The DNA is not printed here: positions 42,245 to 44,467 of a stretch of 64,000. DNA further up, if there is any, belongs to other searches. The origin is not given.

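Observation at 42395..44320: Orphan ABC/SMC-type ATPase fused to a class I SAM methyltransferase in an apparent low-GC single-gene islet between lon and fhs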

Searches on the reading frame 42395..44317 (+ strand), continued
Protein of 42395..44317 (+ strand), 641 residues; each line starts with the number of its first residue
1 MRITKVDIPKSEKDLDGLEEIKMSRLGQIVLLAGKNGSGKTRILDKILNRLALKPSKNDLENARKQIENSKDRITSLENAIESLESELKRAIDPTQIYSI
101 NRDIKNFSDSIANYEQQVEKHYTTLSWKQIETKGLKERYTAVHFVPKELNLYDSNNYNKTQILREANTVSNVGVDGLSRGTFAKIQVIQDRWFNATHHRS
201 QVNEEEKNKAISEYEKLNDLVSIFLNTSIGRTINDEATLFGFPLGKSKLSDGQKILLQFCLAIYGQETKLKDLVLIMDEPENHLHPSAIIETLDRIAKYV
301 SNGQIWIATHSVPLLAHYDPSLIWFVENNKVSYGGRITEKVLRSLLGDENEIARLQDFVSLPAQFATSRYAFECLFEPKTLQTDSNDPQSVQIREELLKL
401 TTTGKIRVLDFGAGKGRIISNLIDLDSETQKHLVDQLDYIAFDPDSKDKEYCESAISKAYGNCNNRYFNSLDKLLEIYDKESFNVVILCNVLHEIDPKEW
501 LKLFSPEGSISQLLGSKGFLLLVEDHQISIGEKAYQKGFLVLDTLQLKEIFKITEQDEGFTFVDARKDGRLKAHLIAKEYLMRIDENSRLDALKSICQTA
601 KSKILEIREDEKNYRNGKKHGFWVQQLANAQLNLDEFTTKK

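Call 9: find_encoding_contigs(protein=P0086, flank=10000, max_places=3)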
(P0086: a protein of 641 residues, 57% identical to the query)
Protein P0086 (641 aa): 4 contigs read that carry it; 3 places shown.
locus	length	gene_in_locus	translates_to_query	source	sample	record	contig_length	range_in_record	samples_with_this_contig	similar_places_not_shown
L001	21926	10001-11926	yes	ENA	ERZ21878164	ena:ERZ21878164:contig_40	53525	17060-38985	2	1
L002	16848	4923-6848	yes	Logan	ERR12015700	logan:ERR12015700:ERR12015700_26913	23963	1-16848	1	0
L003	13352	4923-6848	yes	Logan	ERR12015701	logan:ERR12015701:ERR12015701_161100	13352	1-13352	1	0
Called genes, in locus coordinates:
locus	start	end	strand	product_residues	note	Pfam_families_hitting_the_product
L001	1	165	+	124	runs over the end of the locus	-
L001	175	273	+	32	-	-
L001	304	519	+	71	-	PF13620:CarboxypepD_reg (weak), PF13715:CarbopepD_reg_2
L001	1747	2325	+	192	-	-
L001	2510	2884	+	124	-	PF12728:HTH_17 (weak)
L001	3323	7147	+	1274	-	PF08800:BT4734-like_N, PF08708:PriCT_1, PF05272:VapE-like_dom, PF19263:DUF5906 (weak)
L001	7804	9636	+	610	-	PF03235:GmrSD_N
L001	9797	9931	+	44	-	-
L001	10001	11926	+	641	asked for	PF02463:SMC_N (weak), PF13304:AAA_21, PF13175:AAA_15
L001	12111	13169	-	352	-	PF08843:AbiEii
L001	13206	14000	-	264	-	PF20217:DUF6577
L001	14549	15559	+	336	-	PF09952:AbiEi_2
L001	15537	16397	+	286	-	PF08843:AbiEii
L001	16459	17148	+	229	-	PF13672:PP2C_2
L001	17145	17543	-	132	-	PF08220:HTH_DeoR (weak), PF08279:HTH_11, PF12840:HTH_20 (weak)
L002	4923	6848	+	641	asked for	PF02463:SMC_N (weak), PF13304:AAA_21, PF13175:AAA_15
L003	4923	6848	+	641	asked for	PF02463:SMC_N (weak), PF13304:AAA_21, PF13175:AAA_15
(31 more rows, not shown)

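Call 10: find_encoding_contigs(protein=P0114, flank=10000, max_places=3)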
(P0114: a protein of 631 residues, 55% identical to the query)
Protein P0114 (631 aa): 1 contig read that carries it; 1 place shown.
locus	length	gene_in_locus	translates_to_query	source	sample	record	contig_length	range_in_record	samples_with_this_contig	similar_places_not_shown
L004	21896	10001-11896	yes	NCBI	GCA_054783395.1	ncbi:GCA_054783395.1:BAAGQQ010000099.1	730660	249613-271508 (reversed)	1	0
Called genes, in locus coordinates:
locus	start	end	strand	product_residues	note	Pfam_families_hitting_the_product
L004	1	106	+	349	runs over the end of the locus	-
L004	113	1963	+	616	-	-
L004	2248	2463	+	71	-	-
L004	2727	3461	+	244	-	-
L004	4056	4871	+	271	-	-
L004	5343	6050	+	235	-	-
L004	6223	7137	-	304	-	-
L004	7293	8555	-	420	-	PF00817:IMS, PF11799:IMS_C, PF13438:DUF4113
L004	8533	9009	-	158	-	PF00717:Peptidase_S24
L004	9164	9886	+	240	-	-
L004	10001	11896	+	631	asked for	PF02463:SMC_N (faint), PF13304:AAA_21, PF13489:Methyltransf_23 (weak), PF13847:Methyltransf_31 (faint)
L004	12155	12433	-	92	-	-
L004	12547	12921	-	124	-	-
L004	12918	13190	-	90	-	-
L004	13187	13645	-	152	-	-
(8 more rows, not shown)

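Call 13: find_related_loci(query=A1, collection=genome_contigs, flank=10000)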
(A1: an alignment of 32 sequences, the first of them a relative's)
Query A1 (641 aa) in genome_contigs; peptide patterns used: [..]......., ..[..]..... (x = any residue, [..] = any of these).
599 stretches matched a pattern (row limit reached: there are more); 238 encode a relative of the query (tblastn E <= 1e-3); the best 80 are kept; 80 distinct loci.
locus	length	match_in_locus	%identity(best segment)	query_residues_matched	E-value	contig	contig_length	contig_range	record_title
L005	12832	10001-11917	63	1-639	0e+0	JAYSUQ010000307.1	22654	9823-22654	MAG: Bacteroidota bacterium isolate GFS_12648 GFS_12648_306, whole genome shotgun sequence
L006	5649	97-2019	62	1-641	0e+0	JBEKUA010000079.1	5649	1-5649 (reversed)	MAG: Smithella sp. isolate SPRUCE 570 SPRUCE_570_79, whole genome shotgun sequence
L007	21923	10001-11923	63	1-641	0e+0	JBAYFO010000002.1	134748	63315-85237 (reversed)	MAG: Ignavibacteriaceae bacterium isolate SO_2016_GW1_103 scaffold00282_OW334_2016, whole genome shotgun sequence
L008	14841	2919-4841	61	1-641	0e+0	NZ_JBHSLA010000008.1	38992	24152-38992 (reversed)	Bizionia hallyeonensis strain CCUG 62110 spades_K_17_127_8, whole genome shotgun sequence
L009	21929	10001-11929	62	1-641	0e+0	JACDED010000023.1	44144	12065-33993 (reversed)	MAG: Bacteroidetes bacterium isolate MGR_bin351 SD2902_NODE_117_length_44144_cov_1.356726, whole genome shotgun sequence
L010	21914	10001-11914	62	1-640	0e+0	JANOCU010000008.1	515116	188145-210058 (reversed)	MAG: Bacteroidota bacterium isolate VAR_17_metabat_285 VAR_17_k141_1118598, whole genome shotgun sequence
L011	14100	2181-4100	59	1-640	0e+0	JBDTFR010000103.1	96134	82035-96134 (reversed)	MAG: Bacteroidia bacterium isolate cluster2_bin.231 k127_4628513, whole genome shotgun sequence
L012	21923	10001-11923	57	1-641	0e+0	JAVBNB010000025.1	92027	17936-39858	MAG: Tannerella sp. isolate EPI_MAG_00067 c_000000942117, whole genome shotgun sequence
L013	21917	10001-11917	57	1-639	0e+0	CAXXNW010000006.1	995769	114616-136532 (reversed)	MAG: Bacteroidales bacterium isolate e4d1c670-f166-4d5b-b7a9-33c3b2120191 genome assembly, contig: contig_6, whole genom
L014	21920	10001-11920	58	1-640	0e+0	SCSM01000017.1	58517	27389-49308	MAG: Bacteroidetes bacterium isolate FW215_bin.12 FW215_bin.12-41159, whole genome shotgun sequence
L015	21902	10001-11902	61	1-638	0e+0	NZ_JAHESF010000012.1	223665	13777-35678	Chryseosolibacter histidini strain PWU4 NODE_12_length_223665_cov_10.074637, whole genome shotgun sequence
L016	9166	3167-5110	55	1-636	0e+0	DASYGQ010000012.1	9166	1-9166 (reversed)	MAG TPA_asm: Bacteroidia bacterium isolate SMAG_U4218 k141_232275, whole genome shotgun sequence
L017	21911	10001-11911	55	1-637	0e+0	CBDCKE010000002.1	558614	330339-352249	MAG: Flavipsychrobacter sp. isolate 9dcdfeb3-3035-4590-ad4f-dcd76a4a42cf genome assembly, contig: contig_2, whole genome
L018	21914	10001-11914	53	1-638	0e+0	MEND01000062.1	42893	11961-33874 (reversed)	MAG: Bacteroidetes bacterium GWA2_31_9 gwa2_scaffold_1547, whole genome shotgun sequence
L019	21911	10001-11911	53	1-637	0e+0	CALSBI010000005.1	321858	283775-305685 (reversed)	MAG: Chitinophaga pinensis isolate JJ-MIR1-432-2-mx-bin679 genome assembly, contig: JJ-MIR1-432-C6, whole genome shotgun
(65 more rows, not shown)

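Call 19: predict_structure(alignment_id=A1)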
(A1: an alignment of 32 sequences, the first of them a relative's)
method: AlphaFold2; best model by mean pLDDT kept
length: 641 residues; sequences in the alignment: 32
mean_pLDDT: 82.8   pTM: 0.53
mean pLDDT of the five models: 82.8, 82.3, 81.2, 79.5, 78.4
residues with pLDDT >= 90: 310; 70-90: 235; 50-70: 45; < 50: 51
segments of 3 or more residues with pLDDT < 50: 337-339, 349-382, 528-537
pLDDT, mean of each block of 10 residues (from residue 1): 92 79 91 84 92 94 96 97 93 90 96 96 93 90 90 90 94 92 95 90 92 93 83 88 84 89 90 90 71 85 90 70 84 64 52 37 31 30 64 89 88 88 77 88 88 91 92 92 92 81 90 93 69 48 90 89 79 91 92 91 80 57 75 74 36
secondary structure, 60 per line:
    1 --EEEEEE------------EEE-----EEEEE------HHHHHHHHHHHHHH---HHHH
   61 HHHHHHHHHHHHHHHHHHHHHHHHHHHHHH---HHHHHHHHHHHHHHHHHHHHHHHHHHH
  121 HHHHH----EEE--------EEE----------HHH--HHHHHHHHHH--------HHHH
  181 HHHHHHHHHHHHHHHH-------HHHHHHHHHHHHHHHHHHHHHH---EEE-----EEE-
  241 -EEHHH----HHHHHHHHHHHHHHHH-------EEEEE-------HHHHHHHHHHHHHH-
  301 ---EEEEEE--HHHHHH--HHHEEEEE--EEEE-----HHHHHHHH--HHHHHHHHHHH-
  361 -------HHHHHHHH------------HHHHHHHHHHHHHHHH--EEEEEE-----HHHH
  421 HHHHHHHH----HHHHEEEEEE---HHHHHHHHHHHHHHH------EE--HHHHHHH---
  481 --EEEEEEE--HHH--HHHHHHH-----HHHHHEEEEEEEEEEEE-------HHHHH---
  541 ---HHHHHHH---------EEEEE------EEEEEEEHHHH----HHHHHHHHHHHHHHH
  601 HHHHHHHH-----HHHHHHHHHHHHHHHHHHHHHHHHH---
elements in order: E3-8 E21-23 E29-33 H40-53 H57-90 H94-125 E130-132 E141-143 H159-168 H177-196 H204-225 E229-231 E237-239 H251-266 E274-278 H286-299 E304-309 H312-317 E323-327 E330-333 H339-346 H349-359 H368-375 H388-403 E406-411 H417-428 H433-436 E437-442 H446-460 H471-477 E483-489 H497-503 H509-513 E514-525 H533-537 H544-550 E560-564 E571-577 H578-581 H586-608 H614-638

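Call 21: search_protein_families(library=pfam, alignment_id=A2, max_evalue=0.00001)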
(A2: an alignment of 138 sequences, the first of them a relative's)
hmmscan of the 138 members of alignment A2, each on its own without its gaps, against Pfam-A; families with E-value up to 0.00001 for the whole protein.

A. member 1, L004:9164-9883:+ (240 aa): 0 families

B. families by the number of members that match (of 138 scanned): 126 families (the first 25 are shown)
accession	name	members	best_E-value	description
PF02463.25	SMC_N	3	2.4e-11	RecF/RecN/SMC N terminal domain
PF01642.28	MM_CoA_mutase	2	2.4e-115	Methylmalonyl-CoA mutase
PF00005.33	ABC_tran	2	5.6e-47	ABC transporter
PF03308.22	MeaB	2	5.8e-40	Methylmalonyl Co-A mutase-associated GTPase MeaB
PF03235.19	GmrSD_N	2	1.4e-29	GmrSD restriction endonuclease, N-terminal domain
PF04851.21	ResIII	2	1.3e-22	Type III restriction enzyme, res subunit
PF13304.12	AAA_21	2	3.4e-19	AAA domain, putative AbiEii toxin, Type IV TA system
PF13643.11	DUF4145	2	2.2e-14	Domain of unknown function (DUF4145)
PF13676.11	TIR_2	2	3.7e-14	TIR domain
PF02310.24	B12-binding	2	1.4e-12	B12 binding domain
PF00583.31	Acetyltransf_1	2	2e-10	Acetyltransferase (GNAT) family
PF00270.35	DEAD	2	6e-07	DEAD/DEAH box helicase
PF03030.21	H_PPase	1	3.5e-251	Inorganic H+ pyrophosphatase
PF02867.20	Ribonuc_red_lgC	1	3e-219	Ribonucleotide reductase, barrel domain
PF05221.23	AdoHcyase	1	1.6e-132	S-adenosyl-L-homocysteine hydrolase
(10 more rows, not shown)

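Call 22: fold_search(model_id=the predicted structure, library=pdb)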
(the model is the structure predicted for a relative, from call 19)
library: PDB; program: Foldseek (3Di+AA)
matches with E <= 10: 1044; with E <= 0.001: 113
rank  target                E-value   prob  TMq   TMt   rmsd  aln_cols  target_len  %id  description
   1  9o4a_A                3.5e-07  1.00  0.29  0.38  17.5       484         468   15  Ec83 Retron PtuAB mutant complex (released 2025-07-02)
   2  9e90_C                4.6e-07  1.00  0.29  0.36  17.9       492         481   15  Ec83 Retron PtuA/PtuB (2-1) complex bound to ATP (released 2025-07-02)
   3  9o4a_B                9.8e-07  1.00  0.29  0.37  19.1       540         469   14  Ec83 Retron PtuAB mutant complex (released 2025-07-02)
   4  9e90_A                1.6e-06  1.00  0.28  0.35  19.0       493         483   15  Ec83 Retron PtuA/PtuB (2-1) complex bound to ATP (released 2025-07-02)
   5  9e8z_C                2.1e-06  1.00  0.28  0.33  17.2       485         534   15  4-component structure of retron Ec83 (released 2025-07-02)
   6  9n69_C                2.8e-06  1.00  0.24  0.33  18.7       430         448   13  Structure of the retron IA complex with HNH nuclease in the "down" orientation (released 2025-04-23)
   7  9e8z_A                4.2e-06  1.00  0.25  0.30  18.5       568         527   15  4-component structure of retron Ec83 (released 2025-07-02)
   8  8eea_B                5.1e-06  1.00  0.29  0.47  17.4       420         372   12  Structure of E.coli Septu (PtuAB) complex (released 2023-12-27)
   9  9e91_B                5.9e-06  1.00  0.29  0.44  14.1       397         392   17  Ec83 Retron PtuA Dimer bound to ATP (released 2025-07-02)
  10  9e91_A                6.1e-06  1.00  0.28  0.42  14.8       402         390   15  Ec83 Retron PtuA Dimer bound to ATP (released 2025-07-02)
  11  9n6c_B                6.4e-06  1.00  0.23  0.33  20.2       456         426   14  Structure of the Retron IA Complex without the HNH Nuclease (released 2025-04-23)
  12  6d6y                  6.4e-06  1.00  0.22  0.26  25.8       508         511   14  AprA Methyltransferase 2 - GNAT didomain in complex with SAH (released 2018-05-09)
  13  8ee4_F                7.4e-06  1.00  0.29  0.43  16.0       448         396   13  Structure of PtuA (released 2024-01-03)
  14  9n6b_C                7.8e-06  1.00  0.24  0.34  17.3       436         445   13  Structure of the retron IA complex with HNH nuclease in the "up" orientation (released 2025-04-23)
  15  8eea_A                9.0e-06  1.00  0.29  0.46  17.2       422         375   12  Structure of E.coli Septu (PtuAB) complex (released 2023-12-27)
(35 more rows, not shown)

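Call 57: search_dna_similar(query=window:42395-44317:+, collection=plasmids, mode=protein, max_evalue=1e-10, max_rows=25)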
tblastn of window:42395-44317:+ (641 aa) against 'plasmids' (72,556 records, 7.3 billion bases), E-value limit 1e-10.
No match.

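Call 58: search_dna_similar(query=window:42395-44317:+, collection=phages, mode=protein, max_evalue=0.00001, max_rows=25)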
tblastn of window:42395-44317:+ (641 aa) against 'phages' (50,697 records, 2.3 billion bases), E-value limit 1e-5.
No match.

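Call 67: search_protein_families(library=padloc, alignment_id=A2, max_evalue=1e-10)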
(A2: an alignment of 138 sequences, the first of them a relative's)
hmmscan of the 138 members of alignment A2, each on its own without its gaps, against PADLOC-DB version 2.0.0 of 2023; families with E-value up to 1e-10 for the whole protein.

A. member 1, L004:9164-9883:+ (240 aa): 0 families

B. families by the number of members that match (of 138 scanned): 199 families (the first 25 are shown)
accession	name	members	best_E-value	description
PDLC04135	mad3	3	7.2e-90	mads_3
PDLC03877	NsnA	2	8.6e-39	-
PDLC03099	Specificity_I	2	2.5e-35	Type I specificity subunit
PDLC04140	mad8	2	3.1e-34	mads_8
PDLC03068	Specificity_I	2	7.1e-34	Type I specificity subunit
PDLC03089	Specificity_I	2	2e-25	Type I specificity subunit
PDLC03878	NsnB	2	6.2e-22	-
PDLC03086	Specificity_I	2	3e-17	Type I specificity subunit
PDLC03066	Specificity_I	2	1.8e-16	Type I specificity subunit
PDLC03173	Specificity_I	2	7.5e-15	Type I specificity subunit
PDLC03154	Specificity_I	2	3.1e-14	Type I specificity subunit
PDLC03812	RTasRmuC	1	6e-236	DRT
PDLC03041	REase_I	1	6.6e-194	Type I restriction enzyme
PDLC00071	GajA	1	1.8e-126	AAA ATPase domain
PDLC00091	GajA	1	2.1e-118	AAA ATPase domain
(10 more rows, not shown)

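Call 70: find_encoding_contigs(protein=P0005, flank=5000, max_places=2)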
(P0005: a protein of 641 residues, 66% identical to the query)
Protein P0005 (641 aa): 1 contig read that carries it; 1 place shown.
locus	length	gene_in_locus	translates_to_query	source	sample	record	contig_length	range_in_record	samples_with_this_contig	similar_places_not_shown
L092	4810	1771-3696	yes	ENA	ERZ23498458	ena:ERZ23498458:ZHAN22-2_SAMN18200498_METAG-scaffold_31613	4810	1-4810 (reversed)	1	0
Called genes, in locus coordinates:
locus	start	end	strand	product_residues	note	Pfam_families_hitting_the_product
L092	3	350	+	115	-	?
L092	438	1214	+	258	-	-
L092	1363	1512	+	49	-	-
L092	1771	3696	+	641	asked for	PF00005:ABC_tran (faint), PF02463:SMC_N (weak), PF13175:AAA_15 (faint), PF13304:AAA_21, PF13489:Methyltransf_23 (weak)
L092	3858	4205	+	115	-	-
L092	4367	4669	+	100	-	-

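Call 71: search_protein_representatives(alignment_id=A1)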
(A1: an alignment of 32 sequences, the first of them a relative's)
Query: 32 sequences, 640 profile positions. Proteins with E-value up to 0.001 (for the whole library): 3643; up to 1e-10: 1078; up to 1e-30: 807. The best 150 are listed.
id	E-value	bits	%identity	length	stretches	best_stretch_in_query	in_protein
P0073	0.0e+00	1027.0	-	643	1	1-640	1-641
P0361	1.9e-236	802.9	-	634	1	1-638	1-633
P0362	4.0e-236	801.8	-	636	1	1-634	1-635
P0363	1.5e-235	799.9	-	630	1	1-638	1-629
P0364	2.0e-233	792.8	-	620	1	1-637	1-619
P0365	4.0e-230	782.0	-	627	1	1-637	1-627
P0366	2.1e-229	779.6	-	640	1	1-638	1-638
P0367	1.2e-228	777.0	-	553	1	1-500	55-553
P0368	2.7e-227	772.6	-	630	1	1-639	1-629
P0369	2.5e-226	769.4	-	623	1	1-637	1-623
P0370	4.5e-225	765.3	-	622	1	1-637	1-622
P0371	3.3e-223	759.1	-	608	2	111-637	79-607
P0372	5.0e-223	758.5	-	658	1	1-638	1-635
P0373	1.5e-218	743.7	-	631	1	1-635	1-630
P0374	4.9e-216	735.4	-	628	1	1-636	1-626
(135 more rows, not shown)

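Call 76: find_related_loci(query=A1, collection=viral_contigs, flank=10000)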
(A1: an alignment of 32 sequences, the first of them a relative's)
Query A1 (641 aa) in viral_contigs; peptide patterns used: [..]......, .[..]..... (x = any residue, [..] = any of these).
53 stretches matched a pattern; 24 encode a relative of the query (tblastn E <= 1e-3); 24 distinct loci.
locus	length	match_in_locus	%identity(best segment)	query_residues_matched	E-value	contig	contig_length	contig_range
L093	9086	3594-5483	47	1-637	0e+0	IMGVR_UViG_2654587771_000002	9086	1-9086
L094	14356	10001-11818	36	3-637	3e-133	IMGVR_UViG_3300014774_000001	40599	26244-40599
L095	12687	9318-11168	36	3-641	8e-126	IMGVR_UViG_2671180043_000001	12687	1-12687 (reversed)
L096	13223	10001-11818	35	3-636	3e-132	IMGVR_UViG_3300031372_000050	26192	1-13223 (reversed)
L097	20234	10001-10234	36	247-324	5e-7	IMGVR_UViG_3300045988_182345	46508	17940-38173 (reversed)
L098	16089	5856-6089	36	247-324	5e-7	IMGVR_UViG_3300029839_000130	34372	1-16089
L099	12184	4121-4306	39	250-311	6e-7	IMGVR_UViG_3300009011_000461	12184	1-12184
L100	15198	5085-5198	55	274-311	6e-7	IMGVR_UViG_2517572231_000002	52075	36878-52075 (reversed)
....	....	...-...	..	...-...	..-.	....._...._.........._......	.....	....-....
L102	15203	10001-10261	37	250-336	2e-6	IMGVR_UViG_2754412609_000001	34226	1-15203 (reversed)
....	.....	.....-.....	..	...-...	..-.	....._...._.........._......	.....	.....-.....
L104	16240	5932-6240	28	250-353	8e-6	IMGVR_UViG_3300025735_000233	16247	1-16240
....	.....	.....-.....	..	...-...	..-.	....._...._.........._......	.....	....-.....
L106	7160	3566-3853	29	275-363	1e-5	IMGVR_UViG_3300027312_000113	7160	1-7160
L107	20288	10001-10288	29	275-363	1e-5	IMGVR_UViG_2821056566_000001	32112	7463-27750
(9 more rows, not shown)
